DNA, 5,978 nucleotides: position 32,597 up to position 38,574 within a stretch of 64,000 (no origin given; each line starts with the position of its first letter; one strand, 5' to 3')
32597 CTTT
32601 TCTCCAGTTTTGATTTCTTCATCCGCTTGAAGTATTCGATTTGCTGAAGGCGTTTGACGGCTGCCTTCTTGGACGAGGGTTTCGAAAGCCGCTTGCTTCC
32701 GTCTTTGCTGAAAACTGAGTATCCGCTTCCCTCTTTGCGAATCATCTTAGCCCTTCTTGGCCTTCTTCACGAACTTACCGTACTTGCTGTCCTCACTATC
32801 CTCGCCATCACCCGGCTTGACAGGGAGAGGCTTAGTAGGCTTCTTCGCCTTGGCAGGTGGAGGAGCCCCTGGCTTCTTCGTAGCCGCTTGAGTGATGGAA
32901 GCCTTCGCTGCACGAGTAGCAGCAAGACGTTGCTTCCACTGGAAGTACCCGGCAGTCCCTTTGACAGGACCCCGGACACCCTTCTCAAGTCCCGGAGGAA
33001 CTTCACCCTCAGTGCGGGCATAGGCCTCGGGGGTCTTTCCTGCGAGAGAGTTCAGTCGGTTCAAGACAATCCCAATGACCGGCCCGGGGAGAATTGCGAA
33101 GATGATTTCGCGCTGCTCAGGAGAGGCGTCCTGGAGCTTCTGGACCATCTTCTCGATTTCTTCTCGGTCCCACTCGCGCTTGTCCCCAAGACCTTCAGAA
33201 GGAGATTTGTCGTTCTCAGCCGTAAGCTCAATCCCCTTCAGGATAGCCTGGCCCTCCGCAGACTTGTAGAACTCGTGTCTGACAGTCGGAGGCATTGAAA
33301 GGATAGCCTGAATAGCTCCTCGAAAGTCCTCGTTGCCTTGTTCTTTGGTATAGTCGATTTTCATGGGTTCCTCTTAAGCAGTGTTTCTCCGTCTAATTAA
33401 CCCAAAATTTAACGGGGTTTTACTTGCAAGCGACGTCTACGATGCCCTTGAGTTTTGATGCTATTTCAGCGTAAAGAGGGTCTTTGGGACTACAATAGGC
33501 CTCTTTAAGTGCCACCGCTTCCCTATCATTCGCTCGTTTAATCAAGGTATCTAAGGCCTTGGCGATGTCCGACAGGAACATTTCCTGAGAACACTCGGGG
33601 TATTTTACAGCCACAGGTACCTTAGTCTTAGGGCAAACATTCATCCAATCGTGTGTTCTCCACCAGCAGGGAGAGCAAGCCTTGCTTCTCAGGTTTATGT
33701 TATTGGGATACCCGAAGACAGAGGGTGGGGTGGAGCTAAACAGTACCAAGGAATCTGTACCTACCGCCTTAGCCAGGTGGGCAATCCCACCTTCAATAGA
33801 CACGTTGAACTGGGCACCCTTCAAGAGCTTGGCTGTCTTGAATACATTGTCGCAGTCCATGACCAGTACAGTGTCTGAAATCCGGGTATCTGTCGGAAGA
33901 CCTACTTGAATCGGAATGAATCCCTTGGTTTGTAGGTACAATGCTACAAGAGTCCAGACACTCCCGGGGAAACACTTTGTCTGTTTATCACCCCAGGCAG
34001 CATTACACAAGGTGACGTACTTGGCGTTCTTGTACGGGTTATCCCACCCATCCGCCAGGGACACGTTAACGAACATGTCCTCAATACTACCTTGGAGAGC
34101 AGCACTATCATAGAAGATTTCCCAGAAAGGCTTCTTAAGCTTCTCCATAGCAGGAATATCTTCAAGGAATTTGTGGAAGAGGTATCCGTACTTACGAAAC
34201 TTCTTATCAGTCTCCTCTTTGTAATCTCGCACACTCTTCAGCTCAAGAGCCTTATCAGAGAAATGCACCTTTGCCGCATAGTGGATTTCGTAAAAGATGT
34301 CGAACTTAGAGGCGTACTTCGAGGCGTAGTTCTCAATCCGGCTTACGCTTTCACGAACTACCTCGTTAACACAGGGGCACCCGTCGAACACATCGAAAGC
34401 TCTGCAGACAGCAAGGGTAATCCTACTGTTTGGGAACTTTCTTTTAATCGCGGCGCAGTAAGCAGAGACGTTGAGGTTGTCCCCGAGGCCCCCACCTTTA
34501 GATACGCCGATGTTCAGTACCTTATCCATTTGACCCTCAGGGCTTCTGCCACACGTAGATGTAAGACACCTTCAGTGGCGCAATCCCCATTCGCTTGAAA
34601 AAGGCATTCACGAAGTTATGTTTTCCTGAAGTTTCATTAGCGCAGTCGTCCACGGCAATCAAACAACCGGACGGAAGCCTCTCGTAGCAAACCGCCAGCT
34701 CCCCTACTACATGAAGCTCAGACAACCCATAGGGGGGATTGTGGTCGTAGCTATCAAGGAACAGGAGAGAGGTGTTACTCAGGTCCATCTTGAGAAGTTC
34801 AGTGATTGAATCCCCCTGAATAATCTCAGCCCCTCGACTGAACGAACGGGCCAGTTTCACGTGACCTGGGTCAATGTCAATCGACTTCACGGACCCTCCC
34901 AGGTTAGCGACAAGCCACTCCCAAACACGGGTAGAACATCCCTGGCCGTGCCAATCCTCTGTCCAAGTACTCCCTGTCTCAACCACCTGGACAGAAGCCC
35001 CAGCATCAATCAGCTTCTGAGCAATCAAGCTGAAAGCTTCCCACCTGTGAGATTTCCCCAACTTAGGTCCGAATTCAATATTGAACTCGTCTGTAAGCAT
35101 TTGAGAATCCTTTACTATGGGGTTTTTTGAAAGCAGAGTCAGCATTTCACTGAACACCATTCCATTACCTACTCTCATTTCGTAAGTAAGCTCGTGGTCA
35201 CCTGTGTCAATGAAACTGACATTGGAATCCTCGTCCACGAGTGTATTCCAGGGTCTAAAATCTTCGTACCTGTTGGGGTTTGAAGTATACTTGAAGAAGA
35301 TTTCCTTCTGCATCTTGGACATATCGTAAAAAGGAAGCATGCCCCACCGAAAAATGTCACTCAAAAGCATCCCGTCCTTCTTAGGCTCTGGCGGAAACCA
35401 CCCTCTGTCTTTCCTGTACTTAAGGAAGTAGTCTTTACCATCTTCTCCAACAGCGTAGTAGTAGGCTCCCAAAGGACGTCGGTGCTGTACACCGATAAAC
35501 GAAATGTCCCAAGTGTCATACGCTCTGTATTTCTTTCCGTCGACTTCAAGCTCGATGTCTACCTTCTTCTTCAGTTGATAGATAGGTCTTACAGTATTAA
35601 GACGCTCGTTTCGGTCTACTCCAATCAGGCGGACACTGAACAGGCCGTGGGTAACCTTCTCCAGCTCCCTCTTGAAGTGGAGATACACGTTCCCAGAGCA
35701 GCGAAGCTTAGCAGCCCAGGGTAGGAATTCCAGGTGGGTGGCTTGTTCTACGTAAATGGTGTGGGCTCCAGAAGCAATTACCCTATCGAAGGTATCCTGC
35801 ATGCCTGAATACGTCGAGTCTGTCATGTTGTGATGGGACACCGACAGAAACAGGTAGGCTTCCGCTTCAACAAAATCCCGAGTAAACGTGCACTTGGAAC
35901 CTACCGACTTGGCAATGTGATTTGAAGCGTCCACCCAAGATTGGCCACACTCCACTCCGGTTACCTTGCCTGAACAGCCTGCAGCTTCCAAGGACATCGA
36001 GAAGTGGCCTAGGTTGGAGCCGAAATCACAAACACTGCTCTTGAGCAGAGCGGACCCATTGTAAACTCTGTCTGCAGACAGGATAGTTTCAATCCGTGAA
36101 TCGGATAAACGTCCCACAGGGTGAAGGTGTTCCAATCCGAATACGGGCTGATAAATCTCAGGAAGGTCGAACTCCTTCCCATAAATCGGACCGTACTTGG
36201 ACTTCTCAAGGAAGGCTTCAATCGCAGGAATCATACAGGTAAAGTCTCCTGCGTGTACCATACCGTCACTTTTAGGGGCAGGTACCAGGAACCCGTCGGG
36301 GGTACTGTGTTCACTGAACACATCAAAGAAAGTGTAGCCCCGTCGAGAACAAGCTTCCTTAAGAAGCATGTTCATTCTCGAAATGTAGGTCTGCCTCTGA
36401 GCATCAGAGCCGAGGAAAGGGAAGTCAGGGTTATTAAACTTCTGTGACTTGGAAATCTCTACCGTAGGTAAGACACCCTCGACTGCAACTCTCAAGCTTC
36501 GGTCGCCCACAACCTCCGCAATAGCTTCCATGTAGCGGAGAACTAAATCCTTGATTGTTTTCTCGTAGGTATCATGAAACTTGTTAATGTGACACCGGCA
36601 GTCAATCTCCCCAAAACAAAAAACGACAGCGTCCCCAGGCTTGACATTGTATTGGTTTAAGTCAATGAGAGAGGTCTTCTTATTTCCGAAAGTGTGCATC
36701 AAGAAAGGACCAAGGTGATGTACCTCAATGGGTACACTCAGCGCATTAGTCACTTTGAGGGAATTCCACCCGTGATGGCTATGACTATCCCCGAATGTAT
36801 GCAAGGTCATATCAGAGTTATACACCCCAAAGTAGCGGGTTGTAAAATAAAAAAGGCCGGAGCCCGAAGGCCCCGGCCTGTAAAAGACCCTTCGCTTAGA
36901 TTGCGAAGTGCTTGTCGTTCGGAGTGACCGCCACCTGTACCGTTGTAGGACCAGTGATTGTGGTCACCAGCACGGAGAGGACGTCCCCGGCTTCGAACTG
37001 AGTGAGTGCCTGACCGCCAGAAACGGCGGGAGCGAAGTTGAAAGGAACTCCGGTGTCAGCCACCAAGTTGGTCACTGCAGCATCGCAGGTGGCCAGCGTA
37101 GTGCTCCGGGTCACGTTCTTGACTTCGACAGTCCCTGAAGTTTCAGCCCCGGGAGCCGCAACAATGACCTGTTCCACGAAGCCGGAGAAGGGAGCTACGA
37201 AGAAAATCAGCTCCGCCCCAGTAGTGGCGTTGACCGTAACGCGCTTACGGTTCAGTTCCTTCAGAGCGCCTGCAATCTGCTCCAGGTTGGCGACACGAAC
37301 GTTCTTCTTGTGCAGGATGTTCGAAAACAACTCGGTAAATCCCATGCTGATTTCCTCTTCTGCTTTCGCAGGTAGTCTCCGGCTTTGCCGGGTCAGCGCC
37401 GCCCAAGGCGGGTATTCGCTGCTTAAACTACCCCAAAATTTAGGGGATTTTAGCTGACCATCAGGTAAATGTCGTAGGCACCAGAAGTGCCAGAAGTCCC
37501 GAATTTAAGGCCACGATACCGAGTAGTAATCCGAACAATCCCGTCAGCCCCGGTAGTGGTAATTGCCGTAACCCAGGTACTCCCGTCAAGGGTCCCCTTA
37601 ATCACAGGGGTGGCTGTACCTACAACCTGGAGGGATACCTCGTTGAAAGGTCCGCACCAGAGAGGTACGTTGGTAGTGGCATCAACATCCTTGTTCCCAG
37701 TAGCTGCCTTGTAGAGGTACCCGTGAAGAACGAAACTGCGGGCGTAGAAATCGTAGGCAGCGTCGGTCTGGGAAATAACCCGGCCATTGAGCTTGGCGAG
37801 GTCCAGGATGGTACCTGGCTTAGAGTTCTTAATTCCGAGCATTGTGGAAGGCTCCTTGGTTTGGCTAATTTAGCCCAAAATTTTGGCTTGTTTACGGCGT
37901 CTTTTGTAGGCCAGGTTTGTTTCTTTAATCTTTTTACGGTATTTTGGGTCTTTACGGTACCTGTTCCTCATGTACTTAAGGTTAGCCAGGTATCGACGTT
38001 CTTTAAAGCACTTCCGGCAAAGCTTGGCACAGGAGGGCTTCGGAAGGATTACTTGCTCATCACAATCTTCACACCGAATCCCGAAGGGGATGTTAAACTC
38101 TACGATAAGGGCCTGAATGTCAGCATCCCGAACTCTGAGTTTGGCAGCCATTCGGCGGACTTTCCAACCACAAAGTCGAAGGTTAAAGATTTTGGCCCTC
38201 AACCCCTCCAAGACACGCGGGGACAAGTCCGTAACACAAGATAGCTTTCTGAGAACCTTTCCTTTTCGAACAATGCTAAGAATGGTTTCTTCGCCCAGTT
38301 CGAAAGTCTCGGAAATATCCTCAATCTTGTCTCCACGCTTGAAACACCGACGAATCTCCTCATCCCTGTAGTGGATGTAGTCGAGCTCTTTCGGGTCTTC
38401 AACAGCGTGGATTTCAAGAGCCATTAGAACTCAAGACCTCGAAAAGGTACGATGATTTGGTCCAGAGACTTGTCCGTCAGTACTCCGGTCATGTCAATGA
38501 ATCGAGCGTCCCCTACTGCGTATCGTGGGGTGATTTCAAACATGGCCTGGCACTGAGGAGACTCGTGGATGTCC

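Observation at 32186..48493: Six copies of a near-palindromic motif upstream of late genes, candidate late promoter for the phage-encoded sigma factor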

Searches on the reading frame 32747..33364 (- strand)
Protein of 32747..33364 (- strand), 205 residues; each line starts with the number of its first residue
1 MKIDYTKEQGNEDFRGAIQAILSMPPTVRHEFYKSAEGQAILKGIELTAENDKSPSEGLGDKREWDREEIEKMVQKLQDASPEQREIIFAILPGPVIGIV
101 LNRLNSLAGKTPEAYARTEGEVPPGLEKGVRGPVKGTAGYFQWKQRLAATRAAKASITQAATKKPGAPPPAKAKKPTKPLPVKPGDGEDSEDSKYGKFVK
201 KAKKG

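Call 14: search_protein_families(library=pfam, proteins=[window:32747-33364:-], max_evalue=0.01)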
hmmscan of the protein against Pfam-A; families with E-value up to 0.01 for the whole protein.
window:32747-33364:- (205 aa): 0 families

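Call 15: search_protein_families(library=phrogs, proteins=[window:32747-33364:-], max_evalue=0.001)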
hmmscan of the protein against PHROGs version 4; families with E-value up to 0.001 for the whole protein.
window:32747-33364:- (205 aa): 0 families

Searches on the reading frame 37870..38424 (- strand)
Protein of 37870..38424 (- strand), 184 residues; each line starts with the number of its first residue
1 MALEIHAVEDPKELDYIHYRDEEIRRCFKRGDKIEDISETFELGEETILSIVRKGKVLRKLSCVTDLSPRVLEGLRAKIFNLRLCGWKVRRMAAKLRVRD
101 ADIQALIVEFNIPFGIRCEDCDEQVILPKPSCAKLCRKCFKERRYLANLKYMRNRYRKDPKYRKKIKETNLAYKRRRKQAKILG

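Call 31: search_protein_families(library=phrogs, proteins=[window:37870-38424:-], max_evalue=0.001)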
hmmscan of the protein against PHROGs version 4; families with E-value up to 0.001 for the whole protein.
window:37870-38424:- (184 aa): 0 families

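Call 33: search_protein_families(library=pfam, proteins=[window:37870-38424:-], max_evalue=0.01)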
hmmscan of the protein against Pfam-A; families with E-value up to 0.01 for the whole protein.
window:37870-38424:- (184 aa): 0 families
